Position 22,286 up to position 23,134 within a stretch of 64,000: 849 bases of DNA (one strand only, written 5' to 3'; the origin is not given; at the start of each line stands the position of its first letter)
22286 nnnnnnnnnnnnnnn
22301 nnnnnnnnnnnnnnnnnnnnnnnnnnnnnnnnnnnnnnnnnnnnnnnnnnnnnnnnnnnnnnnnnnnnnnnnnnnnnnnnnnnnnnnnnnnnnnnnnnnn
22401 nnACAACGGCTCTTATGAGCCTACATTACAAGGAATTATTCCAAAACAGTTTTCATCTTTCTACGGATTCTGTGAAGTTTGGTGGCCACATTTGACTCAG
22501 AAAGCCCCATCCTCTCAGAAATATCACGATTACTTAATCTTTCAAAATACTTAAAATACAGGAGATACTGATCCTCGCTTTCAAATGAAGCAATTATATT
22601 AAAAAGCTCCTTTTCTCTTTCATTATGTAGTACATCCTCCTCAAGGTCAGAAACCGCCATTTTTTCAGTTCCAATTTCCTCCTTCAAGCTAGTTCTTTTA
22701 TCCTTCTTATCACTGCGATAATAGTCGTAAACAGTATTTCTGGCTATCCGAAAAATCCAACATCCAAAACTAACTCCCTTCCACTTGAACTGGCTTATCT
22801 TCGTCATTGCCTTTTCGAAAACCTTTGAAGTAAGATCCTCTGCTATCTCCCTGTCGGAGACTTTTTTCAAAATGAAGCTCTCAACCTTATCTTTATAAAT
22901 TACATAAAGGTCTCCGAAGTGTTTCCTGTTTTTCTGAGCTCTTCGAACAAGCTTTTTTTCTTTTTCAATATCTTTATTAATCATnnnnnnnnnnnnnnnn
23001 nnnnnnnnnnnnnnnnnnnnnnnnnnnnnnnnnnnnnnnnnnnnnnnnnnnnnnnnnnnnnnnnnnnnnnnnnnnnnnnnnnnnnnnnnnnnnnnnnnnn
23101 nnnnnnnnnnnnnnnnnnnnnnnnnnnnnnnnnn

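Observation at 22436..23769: Truncated MurF-like pseudoenzyme translationally coupled to an ECF-type sigma factor inside the dcw cluster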

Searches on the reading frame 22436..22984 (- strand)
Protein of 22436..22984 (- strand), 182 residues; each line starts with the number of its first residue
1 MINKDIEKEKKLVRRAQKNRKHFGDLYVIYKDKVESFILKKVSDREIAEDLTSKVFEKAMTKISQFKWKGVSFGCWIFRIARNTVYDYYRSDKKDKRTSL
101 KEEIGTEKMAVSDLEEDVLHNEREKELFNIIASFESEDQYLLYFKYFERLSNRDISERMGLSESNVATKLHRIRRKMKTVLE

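Call 3: search_protein_families(library=pfam, proteins=[window:22436-22984:-], max_evalue=1)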
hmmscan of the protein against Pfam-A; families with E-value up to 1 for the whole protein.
window:22436-22984:- (182 aa): 15 families
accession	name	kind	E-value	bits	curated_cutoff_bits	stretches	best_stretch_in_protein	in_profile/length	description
PF04542.20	Sigma70_r2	-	1.1e-14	54.4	24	1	26-93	1-69/71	Sigma-70 region 2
PF08281.18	Sigma70_r4_2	-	6.8e-10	38.9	25.7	1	137-177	14-54/54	Sigma-70, region 4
PF00196.25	GerE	-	7.6e-05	22.7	23.5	1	150-179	18-47/57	Bacterial regulatory proteins, luxR family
PF07638.17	Sigma70_ECF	-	0.00035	20.9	21.1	1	55-179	53-181/185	ECF sigma factor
PF04545.22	Sigma70_r4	-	0.0007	19.5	24.1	1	142-178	13-49/50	Sigma-70, region 4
PF13412.12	HTH_24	-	0.0021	18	21.9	1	149-167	17-35/48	Winged helix-turn-helix DNA-binding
PF01710.22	HTH_Tnp_IS630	-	0.0055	17.2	21.3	1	77-143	27-89/119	Transposase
PF04967.18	HTH_10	-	0.012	15.8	23.1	1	143-176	17-50/53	HTH DNA binding domain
PF13404.12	HTH_AsnC-type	-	0.019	15.2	27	1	149-168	17-36/42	AsnC-type helix-turn-helix domain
PF11074.14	DUF2779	-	0.036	14.8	23.3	1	112-163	43-94/126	Domain of unknown function(DUF2779)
PF21476.4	PF0610-like_N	-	0.049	14.3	33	1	148-175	13-40/50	PF0610-like, N-terminal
PF18024.7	HTH_50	-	0.081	13.1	27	1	150-172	24-46/50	Helix-turn-helix domain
PF07374.17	DUF1492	-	0.086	13.5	21.5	1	113-171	33-93/100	Protein of unknown function (DUF1492)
PF01726.22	LexA_DNA_bind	-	0.14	12.4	23.7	1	151-176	27-53/65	LexA DNA binding domain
PF06056.18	Terminase_5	-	0.15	12.5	20.3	0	80-102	25-46/58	Putative ATPase subunit of terminase (gpP-like)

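Call 4: search_protein_families(library=ncbifam, proteins=[window:22436-22984:-], max_evalue=1)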
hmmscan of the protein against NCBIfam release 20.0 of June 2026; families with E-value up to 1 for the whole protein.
window:22436-22984:- (182 aa): 97 families (the best 25 are shown)
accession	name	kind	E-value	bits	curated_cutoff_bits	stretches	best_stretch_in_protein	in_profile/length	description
TIGR02952.1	Sig70_famx2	equivalog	1.4e-31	109.6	206.45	1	12-179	1-168/170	ECF subfamily RNA polymerase sigma factor, BldN family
TIGR02937.1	sigma70-ECF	superfamily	1.9e-26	92.7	42.9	1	23-179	3-163/165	sigma-70 family RNA polymerase sigma factor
TIGR02950.1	SigM_subfam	subfamily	8.9e-25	87.4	147.95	1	25-181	4-158/159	RNA polymerase sigma factor, SigM family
NF007215.0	PRK09637.1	equivalog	2.8e-23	82.8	212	1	26-182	6-155/181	RNA polymerase sigma factor SigZ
TIGR02959.1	SigZ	equivalog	1.6e-21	76.9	168.65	1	30-182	4-149/170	RNA polymerase sigma factor SigZ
NF006930.0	PRK09415.1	subfamily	3.3e-21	75.9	198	1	18-182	13-176/179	RNA polymerase factor sigma C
TIGR02989.1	Sig-70_gvs1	subfamily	8.5e-19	68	124.55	1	22-178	2-155/158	RNA polymerase sigma-70 factor, Rhodopirellula/Verrucomicrobium family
TIGR02985.1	Sig70_bacteroi1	subfamily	2.7e-18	66.7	126.4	1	22-179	2-160/162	RNA polymerase sigma-70 factor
NF007220.0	PRK09639.1-5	equivalog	3.2e-18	66.1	260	1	21-181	3-164/181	RNA polymerase sigma factor SigX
NF007223.0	PRK09641.1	equivalog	1.1e-17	64.5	209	1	10-181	6-184/187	RNA polymerase sigma factor SigW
NF058625.1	sigma_PG0214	equivalog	1.2e-17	64.2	130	1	21-180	4-160/170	GFO_1088 family ECF-type sigma factor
NF009171.0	PRK12518.1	equivalog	4.4e-17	62.5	208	1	8-181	13-184/191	RNA polymerase sigma factor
TIGR02948.1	SigW_bacill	equivalog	4.8e-17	62.6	243.1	1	9-178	5-181/187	RNA polymerase sigma factor SigW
NF007226.0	PRK09644.1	equivalog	9.2e-16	58.3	199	1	25-181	5-157/166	RNA polymerase sigma factor SigM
NF009193.0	PRK12541.1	equivalog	3.4e-15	56.7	171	1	19-180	3-159/161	RNA polymerase sigma factor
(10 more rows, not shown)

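Call 58: find_homologous_proteins(query=window:22436-22984:-, max_evalue=1e-10)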
Query window:22436-22984:- (182 aa): 35 proteins with E <= 1e-10 among 291 candidates.
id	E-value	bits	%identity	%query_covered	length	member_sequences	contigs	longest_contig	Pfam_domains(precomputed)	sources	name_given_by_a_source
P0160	2.8e-110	384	100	100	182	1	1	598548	PF04542.21,PF08281.19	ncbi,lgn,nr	ncbi:sigma-70 family RNA polymerase sigma factor [Candidatus Dojkabacteria bacterium]|nr:sigma-70 fa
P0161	4.0e-64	233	62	97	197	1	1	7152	PF07638.18,PF04542.21,PF08281.19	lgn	-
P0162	5.4e-63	230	60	97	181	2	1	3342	PF07638.18,PF00196.26,PF04545.23,PF04542.21,PF08281.19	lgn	-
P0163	1.2e-62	229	57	100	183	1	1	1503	PF07638.18,PF04545.23,PF04542.21,PF08281.19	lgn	-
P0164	2.3e-57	211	56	97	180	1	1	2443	PF07638.18,PF04542.21,PF08281.19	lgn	-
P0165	1.6e-56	209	56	96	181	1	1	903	PF07638.18,PF04545.23,PF04542.21,PF08281.19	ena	-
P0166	2.4e-54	202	55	97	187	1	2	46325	PF04542.21,PF08281.19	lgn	-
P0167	9.2e-54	200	53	98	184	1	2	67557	PF04542.21,PF08281.19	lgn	-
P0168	1.3e-53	199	54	97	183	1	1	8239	PF07638.18,PF04545.23,PF04542.21,PF08281.19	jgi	jgi:RNA polymerase sigma-70 factor (ECF subfamily)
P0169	3.1e-53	198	52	99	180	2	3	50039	PF04542.21,PF08281.19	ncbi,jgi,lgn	-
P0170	1.2e-52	196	51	99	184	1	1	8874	PF04542.21,PF08281.19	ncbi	ncbi:MAG: sigma-70 family RNA polymerase sigma factor [bacterium]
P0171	2.4e-51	192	50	99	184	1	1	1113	PF04542.21,PF08281.19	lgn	-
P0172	5.7e-50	187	54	96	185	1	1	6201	PF07638.18,PF04545.23,PF04542.21,PF08281.19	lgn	-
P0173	2.0e-49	186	51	99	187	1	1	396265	PF07638.18,PF04542.21,PF08281.19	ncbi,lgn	-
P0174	2.5e-41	159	46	91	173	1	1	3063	PF07638.18,PF00196.26,PF04542.21,PF08281.19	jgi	-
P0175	4.4e-38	149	41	95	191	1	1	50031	PF04542.21,PF08281.19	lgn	-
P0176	5.7e-37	145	46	84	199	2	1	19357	PF04542.21,PF08281.19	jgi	-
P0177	1.1e-29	121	39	97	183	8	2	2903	PF04542.21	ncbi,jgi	jgi:RNA polymerase sigma-70 factor (ECF subfamily)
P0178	4.4e-25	106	39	97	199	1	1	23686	PF04545.23,PF04542.21,PF08281.19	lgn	-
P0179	3.1e-24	104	39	91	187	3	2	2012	PF04545.23,PF04542.21,PF08281.19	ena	-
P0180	5.8e-23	100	35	97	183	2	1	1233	PF04545.23,PF04542.21,PF08281.19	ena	-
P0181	9.9e-23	99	37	91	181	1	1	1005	PF04545.23,PF04542.21,PF08281.19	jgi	jgi:RNA polymerase sigma factor (sigma-70 family)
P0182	5.5e-22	96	35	93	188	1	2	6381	PF07638.18,PF04545.23,PF04542.21,PF08281.19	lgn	-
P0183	7.2e-22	96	37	90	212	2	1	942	PF04545.23,PF04542.21,PF08281.19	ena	-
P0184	2.0e-21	95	38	86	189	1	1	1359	PF04545.23,PF04542.21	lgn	-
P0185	7.6e-18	83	32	96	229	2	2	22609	PF00196.26,PF04545.23,PF04542.21,PF08281.19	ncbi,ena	-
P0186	4.7e-16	77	33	90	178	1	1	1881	PF04545.23,PF04542.21,PF08281.19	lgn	-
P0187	2.2e-15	75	37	88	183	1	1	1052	PF00196.26,PF04545.23,PF04542.21,PF08281.19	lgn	-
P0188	5.4e-15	74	33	87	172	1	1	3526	PF04545.23,PF04542.21,PF08281.19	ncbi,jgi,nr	ncbi:MAG: sigma-70 family RNA polymerase sigma factor [Anaerolineae bacterium]|jgi:RNA polymerase si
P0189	1.1e-14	73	34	92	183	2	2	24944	PF04542.21,PF08281.19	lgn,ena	-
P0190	3.9e-14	71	33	87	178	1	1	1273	PF04545.23,PF04542.21,PF08281.19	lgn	-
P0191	1.0e-12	66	51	46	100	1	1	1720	PF04542.21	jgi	-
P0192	3.7e-12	64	31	90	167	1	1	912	PF04545.23,PF04542.21,PF08281.19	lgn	-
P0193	6.5e-11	60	29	88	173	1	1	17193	PF04545.23,PF04542.21,PF08281.19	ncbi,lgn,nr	ncbi:MAG: RNA polymerase sigma factor [bacterium]|nr:RNA polymerase sigma factor [bacterium]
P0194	7.4e-11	60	31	95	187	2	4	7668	PF07638.18,PF04545.23,PF04542.21,PF08281.19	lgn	-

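Call 59: find_encoding_contigs(protein=P0175, flank=5000, max_places=2)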
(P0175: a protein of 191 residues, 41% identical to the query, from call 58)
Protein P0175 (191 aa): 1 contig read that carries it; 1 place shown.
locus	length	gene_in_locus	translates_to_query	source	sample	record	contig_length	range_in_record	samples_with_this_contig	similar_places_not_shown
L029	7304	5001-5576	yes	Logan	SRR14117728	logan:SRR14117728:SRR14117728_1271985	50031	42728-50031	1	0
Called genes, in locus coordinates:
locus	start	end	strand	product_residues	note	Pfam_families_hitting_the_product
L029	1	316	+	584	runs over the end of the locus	-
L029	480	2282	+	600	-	PF01336:tRNA_anti-codon, PF00152:tRNA-synt_2, PF04073:tRNA_edit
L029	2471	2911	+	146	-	-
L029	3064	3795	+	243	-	-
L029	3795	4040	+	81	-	-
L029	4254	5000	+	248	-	-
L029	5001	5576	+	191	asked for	PF04542:Sigma70_r2, PF08281:Sigma70_r4_2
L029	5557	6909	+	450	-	PF08245:Mur_ligase_M, PF02875:Mur_ligase_C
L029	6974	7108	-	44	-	-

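Call 60: find_encoding_contigs(protein=P0178, flank=5000, max_places=2)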
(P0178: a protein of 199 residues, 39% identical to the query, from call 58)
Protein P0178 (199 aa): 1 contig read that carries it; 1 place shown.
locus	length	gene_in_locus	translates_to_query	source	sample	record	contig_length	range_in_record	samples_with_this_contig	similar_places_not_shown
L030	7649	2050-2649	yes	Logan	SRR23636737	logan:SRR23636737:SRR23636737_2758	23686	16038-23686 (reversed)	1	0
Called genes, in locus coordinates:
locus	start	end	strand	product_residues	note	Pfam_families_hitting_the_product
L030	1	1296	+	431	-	?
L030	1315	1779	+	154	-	-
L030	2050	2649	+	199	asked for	PF04542:Sigma70_r2, PF08281:Sigma70_r4_2, PF04545:Sigma70_r4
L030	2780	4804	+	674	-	PF18933:PsbP_2 (faint), PF08308:PEGA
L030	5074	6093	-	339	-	-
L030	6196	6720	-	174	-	PF17032:Zn_ribbon_15 (faint), PF12773:DZR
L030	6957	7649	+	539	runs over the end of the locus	-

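Call 61: find_encoding_contigs(protein=P0189, flank=5000, max_places=2)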
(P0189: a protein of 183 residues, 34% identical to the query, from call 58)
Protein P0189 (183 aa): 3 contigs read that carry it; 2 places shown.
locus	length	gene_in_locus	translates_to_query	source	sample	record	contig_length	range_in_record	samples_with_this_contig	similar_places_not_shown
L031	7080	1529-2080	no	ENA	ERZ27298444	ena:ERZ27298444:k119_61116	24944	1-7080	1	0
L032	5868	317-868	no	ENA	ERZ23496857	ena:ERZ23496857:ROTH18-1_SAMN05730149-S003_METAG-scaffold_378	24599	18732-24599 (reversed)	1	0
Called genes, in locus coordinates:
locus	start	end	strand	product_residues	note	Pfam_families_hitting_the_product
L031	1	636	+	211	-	?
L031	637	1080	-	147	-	-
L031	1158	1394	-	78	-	-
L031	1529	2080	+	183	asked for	PF04542:Sigma70_r2, PF08281:Sigma70_r4_2 (weak)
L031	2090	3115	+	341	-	-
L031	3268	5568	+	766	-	PF09826:Beta_propel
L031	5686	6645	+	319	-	PF13367:PrsW-protease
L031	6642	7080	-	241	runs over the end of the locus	-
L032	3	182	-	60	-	?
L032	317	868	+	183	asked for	PF04542:Sigma70_r2, PF08281:Sigma70_r4_2 (weak)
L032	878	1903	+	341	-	-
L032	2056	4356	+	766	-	PF09826:Beta_propel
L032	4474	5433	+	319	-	PF13367:PrsW-protease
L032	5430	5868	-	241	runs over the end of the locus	-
